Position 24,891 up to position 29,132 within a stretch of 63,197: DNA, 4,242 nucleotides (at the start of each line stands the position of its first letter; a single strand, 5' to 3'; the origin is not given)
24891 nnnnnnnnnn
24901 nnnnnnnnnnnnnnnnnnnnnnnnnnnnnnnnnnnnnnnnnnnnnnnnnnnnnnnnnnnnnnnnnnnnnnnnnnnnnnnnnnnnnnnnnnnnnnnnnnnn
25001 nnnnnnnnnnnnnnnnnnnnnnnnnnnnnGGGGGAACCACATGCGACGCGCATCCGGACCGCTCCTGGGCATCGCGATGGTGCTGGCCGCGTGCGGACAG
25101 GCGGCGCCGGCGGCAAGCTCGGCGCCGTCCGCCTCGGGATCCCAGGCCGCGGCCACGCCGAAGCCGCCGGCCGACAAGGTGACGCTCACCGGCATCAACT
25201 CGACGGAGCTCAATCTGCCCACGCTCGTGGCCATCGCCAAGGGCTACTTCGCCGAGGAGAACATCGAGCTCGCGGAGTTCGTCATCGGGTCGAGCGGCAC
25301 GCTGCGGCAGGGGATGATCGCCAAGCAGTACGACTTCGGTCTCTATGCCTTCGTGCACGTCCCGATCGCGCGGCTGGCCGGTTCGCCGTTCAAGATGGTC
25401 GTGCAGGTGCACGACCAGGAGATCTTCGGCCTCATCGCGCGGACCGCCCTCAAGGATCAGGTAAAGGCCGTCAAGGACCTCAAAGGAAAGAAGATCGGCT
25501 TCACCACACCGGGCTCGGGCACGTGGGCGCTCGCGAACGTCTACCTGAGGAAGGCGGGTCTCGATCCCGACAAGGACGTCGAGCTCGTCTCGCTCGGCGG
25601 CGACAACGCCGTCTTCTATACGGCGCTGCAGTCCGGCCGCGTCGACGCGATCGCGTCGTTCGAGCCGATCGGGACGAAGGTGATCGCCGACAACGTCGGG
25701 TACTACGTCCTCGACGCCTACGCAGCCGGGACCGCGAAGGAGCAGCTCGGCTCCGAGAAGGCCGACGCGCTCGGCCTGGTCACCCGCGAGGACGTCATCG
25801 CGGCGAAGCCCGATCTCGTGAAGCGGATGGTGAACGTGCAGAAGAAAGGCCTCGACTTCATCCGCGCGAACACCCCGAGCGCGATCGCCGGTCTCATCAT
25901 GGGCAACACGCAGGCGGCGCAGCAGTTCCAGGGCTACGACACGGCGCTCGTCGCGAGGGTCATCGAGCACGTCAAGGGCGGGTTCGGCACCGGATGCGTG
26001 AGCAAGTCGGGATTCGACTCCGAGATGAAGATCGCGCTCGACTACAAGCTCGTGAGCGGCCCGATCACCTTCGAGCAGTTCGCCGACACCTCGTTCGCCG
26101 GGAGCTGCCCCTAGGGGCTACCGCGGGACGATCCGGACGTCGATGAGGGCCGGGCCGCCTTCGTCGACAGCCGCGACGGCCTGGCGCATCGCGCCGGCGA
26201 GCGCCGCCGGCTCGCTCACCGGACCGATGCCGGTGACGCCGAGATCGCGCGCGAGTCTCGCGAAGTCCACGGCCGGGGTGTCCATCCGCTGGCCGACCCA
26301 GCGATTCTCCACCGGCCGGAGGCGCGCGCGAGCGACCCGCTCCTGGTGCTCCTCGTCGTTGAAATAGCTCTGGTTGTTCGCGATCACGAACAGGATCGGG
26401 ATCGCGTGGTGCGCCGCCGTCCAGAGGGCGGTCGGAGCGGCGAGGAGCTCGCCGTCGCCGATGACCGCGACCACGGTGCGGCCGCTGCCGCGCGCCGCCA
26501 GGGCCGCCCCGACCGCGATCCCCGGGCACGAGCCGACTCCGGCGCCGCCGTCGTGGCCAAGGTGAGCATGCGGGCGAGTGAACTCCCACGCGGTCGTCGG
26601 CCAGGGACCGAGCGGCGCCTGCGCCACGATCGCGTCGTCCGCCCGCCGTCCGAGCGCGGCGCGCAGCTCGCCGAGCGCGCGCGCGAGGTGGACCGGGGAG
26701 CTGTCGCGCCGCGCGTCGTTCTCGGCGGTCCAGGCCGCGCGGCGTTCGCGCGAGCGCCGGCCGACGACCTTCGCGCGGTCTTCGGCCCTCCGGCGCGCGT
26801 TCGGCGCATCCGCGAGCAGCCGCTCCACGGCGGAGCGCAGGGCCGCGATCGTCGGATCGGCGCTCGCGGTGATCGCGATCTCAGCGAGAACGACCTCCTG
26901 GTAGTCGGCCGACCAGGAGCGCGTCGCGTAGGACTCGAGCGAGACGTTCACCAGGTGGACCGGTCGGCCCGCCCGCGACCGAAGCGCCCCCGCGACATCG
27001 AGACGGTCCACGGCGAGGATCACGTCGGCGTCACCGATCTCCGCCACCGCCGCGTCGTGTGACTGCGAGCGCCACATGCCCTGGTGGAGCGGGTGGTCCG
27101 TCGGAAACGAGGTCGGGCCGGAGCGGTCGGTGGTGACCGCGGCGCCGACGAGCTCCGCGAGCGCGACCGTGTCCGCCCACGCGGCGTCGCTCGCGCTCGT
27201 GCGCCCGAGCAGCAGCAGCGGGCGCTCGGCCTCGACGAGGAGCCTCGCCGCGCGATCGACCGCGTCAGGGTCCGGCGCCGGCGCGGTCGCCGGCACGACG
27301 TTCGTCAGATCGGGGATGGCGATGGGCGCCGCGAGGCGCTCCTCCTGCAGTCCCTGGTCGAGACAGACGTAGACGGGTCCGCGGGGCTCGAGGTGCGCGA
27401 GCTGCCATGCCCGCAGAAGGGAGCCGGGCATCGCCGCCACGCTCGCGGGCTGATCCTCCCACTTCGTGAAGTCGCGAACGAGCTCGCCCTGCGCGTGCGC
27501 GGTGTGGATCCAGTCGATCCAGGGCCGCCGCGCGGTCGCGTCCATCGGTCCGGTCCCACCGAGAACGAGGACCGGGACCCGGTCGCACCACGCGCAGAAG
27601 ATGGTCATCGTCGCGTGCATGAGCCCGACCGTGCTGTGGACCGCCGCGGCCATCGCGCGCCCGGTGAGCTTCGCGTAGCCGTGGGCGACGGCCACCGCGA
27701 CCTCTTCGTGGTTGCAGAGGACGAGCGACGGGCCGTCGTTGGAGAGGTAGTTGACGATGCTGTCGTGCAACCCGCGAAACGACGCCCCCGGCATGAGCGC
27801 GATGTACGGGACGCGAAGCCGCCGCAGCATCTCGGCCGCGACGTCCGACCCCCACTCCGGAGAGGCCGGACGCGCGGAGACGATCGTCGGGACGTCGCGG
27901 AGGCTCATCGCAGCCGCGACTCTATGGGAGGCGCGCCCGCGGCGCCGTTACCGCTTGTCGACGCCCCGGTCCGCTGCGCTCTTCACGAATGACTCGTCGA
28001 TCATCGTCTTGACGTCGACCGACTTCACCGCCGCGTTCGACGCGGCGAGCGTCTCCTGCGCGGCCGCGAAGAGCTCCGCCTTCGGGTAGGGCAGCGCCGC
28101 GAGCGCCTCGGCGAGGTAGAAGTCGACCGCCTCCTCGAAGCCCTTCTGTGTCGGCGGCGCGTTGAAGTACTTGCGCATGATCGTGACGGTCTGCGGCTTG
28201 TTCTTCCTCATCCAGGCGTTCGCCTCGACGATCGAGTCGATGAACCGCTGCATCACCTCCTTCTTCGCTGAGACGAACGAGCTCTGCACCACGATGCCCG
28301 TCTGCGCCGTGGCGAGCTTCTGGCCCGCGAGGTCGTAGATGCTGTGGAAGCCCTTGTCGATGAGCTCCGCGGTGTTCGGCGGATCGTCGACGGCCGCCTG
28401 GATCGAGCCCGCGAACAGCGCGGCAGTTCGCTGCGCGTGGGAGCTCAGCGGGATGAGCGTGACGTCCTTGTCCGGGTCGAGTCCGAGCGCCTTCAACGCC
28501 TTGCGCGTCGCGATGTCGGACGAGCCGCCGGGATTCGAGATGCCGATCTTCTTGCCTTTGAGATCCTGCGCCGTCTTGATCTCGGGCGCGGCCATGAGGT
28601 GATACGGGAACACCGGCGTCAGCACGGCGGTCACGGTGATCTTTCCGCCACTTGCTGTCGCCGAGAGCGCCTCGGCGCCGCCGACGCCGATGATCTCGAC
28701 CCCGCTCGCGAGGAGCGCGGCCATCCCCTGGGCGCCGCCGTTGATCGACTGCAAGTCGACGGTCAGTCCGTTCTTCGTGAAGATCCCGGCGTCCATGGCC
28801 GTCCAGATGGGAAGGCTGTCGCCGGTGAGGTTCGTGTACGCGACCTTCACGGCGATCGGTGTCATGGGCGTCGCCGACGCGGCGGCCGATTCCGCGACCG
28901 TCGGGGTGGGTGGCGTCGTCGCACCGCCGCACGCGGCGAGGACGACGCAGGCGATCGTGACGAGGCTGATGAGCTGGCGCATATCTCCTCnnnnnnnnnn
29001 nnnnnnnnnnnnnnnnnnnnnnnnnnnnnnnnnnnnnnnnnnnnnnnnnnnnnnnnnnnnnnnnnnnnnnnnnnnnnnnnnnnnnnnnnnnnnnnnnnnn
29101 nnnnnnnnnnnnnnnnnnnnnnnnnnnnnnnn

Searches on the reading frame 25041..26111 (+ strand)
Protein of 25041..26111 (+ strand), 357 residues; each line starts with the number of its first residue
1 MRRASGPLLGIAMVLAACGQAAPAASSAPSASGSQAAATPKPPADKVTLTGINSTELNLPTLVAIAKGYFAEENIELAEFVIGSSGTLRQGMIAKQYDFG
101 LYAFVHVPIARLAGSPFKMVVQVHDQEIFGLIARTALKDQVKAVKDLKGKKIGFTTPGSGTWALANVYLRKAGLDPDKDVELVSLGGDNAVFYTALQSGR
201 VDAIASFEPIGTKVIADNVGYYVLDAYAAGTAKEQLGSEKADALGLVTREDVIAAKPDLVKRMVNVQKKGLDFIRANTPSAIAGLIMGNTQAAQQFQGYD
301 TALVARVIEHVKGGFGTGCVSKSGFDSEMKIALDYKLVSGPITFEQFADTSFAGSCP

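Call 14: search_protein_families(library=pfam, proteins=[window:25041-26111:+], max_evalue=0.00001)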
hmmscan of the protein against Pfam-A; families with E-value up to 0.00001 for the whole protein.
window:25041-26111:+ (357 aa): 3 families
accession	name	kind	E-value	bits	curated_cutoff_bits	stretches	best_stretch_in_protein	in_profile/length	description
PF09084.16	NMT1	-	8.1e-28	98.2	20.5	1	60-277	6-212/216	NMT1/THI5 like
PF13379.11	NMT1_2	-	4.7e-19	69.6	24.7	1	42-265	3-229/252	NMT1-like family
PF12974.12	Phosphonate-bd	-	5e-11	42.9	27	1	83-210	37-166/242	ABC transporter, phosphonate, periplasmic substrate-binding protein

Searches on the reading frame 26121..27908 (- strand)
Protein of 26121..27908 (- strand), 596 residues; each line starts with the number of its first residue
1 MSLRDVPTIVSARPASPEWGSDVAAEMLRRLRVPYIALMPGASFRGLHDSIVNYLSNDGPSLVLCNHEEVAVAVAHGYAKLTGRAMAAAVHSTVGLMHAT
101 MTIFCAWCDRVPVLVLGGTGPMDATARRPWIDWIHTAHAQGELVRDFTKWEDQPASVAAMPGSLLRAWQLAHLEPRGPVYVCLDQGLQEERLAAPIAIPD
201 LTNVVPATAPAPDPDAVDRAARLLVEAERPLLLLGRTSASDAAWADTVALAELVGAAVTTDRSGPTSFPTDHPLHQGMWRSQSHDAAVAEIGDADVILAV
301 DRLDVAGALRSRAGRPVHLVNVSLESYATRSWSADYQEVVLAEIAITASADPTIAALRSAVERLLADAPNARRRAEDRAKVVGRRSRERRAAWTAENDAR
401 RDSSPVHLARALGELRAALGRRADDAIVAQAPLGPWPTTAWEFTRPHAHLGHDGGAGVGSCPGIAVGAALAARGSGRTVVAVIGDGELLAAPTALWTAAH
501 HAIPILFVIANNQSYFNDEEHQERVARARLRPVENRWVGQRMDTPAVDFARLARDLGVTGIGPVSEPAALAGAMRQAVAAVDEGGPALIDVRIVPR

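Call 14: search_protein_families(library=pfam, proteins=[window:26121-27908:-], max_evalue=0.00001)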
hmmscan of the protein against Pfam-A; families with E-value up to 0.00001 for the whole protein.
window:26121-27908:- (596 aa): 3 families
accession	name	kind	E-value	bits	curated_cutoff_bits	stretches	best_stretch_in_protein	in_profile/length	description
PF02775.26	TPP_enzyme_C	-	1.5e-21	77.3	21.9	1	437-591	9-151/151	Thiamine pyrophosphate enzyme, C-terminal TPP binding domain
PF02776.23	TPP_enzyme_N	-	2.3e-19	69.7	26.8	1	20-126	3-106/119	Thiamine pyrophosphate enzyme, N-terminal TPP binding domain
PF00205.28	TPP_enzyme_M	-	1.7e-14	54.1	30.4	1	217-300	1-84/137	Thiamine pyrophosphate enzyme, central domain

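Call 36: search_protein_families(library=ncbifam, proteins=[window:26121-27908:-], max_evalue=0.00001)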
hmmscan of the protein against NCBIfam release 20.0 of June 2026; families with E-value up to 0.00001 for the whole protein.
window:26121-27908:- (596 aa): 48 families (the best 25 are shown)
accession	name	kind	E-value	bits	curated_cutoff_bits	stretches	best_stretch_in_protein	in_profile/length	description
NF006203.0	PRK08327.1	equivalog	4.2e-75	253.4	456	1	26-593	17-568/571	thiamine pyrophosphate-requiring protein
NF005485.1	PRK07092.1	equivalog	1.1e-51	176.3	493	1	24-593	7-518/523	benzoylformate decarboxylase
NF006122.0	PRK08266.1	subfamily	4.5e-43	147.5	571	1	20-593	6-524/543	hypothetical protein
NF006052.0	PRK08199.1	subfamily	1.5e-42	145.7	539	1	19-594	9-538/559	thiamine pyrophosphate protein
NF004807.0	PRK06154.1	equivalog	5.4e-40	137.6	607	1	58-591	53-552/565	thiamine pyrophosphate-requiring protein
TIGR00118.1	acolac_lg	equivalog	9.1e-34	116.8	538.35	1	20-593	3-534/557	biosynthetic-type acetolactate synthase large subunit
TIGR03457.1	sulphoacet_xsc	equivalog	2e-33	115.6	676.4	1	56-591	36-554/579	sulfoacetaldehyde acetyltransferase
NF005713.0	PRK07525.1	subfamily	1.8e-31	109.2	620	1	55-593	39-562/592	sulfoacetaldehyde acetyltransferase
NF005712.0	PRK07524.1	subfamily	2.3e-31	108.9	500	1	63-592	44-528/536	5-guanidino-2-oxopentanoate decarboxylase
NF005039.0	PRK06456.1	equivalog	2.3e-31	108.9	868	1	20-562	4-517/572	acetolactate synthase large subunit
NF005760.0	PRK07586.1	equivalog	3.3e-29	102.2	363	2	424-592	352-513/514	acetolactate synthase large subunit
NF006378.0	PRK08617.1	equivalog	6.4e-29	100.7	510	1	19-593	9-538/556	acetolactate synthase AlsS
NF058623.1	HdaclCoAlyACT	equivalog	8.6e-29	100.6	600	1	51-593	39-540/575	2-hydroxyacyl-CoA lyase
NF004919.0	PRK06276.1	equivalog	2.6e-28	98.7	866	1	23-594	6-539/582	acetolactate synthase large subunit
NF004710.0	PRK06048.1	equivalog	7.9e-28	97.2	976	1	26-301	16-281/561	acetolactate synthase large subunit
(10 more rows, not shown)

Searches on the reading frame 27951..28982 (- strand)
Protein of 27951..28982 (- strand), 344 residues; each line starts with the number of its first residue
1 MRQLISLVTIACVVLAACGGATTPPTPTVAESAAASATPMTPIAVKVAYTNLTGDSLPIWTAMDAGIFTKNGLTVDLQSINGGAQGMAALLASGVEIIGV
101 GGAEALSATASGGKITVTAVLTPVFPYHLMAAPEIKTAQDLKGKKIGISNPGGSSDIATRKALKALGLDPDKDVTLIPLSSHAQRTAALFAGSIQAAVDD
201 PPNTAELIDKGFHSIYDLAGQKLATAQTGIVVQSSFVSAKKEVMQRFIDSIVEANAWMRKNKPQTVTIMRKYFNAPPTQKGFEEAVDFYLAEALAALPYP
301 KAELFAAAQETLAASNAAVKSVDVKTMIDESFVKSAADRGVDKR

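Call 14: search_protein_families(library=pfam, proteins=[window:27951-28982:-], max_evalue=0.00001)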
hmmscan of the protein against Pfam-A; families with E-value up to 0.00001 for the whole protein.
window:27951-28982:- (344 aa): 3 families
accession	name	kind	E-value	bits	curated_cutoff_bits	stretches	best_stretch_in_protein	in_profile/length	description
PF13379.11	NMT1_2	-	2.2e-17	64.1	24.7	1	44-262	7-242/252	NMT1-like family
PF09084.16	NMT1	-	9.4e-16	58.8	20.5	1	56-261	4-212/216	NMT1/THI5 like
PF12974.12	Phosphonate-bd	-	2.4e-06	27.5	27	1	70-198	26-161/242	ABC transporter, phosphonate, periplasmic substrate-binding protein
